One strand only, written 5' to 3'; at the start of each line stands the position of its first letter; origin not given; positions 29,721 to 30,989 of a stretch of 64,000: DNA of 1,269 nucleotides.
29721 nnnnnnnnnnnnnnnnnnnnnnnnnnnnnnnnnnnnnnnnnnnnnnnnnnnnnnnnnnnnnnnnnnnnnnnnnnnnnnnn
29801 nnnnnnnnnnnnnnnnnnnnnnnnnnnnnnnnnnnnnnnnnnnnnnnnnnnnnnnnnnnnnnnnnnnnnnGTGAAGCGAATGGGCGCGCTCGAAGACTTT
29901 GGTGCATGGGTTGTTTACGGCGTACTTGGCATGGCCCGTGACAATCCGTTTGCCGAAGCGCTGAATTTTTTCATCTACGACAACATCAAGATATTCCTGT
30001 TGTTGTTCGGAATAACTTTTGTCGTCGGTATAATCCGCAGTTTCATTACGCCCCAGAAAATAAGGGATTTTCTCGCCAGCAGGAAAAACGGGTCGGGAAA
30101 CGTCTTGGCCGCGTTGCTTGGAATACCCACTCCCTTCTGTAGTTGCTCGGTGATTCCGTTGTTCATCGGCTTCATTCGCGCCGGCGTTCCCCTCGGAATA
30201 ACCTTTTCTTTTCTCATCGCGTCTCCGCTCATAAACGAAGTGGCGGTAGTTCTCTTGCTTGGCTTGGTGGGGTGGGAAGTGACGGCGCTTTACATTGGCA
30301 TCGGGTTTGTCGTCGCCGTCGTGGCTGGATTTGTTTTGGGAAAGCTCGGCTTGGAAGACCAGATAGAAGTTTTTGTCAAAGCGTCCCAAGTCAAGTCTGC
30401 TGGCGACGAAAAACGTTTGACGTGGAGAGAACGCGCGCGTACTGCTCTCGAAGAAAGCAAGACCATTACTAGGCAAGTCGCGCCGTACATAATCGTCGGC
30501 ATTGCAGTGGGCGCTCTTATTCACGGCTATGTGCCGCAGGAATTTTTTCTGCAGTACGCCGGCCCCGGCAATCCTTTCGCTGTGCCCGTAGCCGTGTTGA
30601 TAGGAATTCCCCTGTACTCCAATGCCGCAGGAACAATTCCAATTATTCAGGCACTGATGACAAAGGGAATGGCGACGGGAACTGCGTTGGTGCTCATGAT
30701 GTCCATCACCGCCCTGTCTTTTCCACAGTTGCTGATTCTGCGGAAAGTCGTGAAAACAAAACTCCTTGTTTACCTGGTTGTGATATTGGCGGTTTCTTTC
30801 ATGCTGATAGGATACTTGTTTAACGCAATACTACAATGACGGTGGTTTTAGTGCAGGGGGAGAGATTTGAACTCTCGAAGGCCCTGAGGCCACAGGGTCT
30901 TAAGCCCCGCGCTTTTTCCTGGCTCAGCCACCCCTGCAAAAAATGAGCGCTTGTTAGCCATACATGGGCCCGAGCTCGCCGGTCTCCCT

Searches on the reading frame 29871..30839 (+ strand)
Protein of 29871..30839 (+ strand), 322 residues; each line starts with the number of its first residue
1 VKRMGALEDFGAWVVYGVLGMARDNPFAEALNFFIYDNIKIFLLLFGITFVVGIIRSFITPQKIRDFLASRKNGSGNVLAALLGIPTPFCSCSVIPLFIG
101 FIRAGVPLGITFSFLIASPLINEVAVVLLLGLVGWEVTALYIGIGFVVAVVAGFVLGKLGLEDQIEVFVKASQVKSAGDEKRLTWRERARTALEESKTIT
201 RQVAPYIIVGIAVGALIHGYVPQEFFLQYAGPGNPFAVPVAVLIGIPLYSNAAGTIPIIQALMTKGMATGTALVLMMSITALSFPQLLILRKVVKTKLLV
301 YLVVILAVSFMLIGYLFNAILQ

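Call 84: search_protein_families(library=pfam, proteins=[window:29871-30839:+], max_evalue=0.001)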
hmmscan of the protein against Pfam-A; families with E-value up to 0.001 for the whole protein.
window:29871-30839:+ (322 aa): 1 family
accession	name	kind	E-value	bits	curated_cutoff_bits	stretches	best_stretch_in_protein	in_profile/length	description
PF03773.19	ArsP_1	-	2e-76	257.4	32.3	1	27-318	2-293/294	Predicted permease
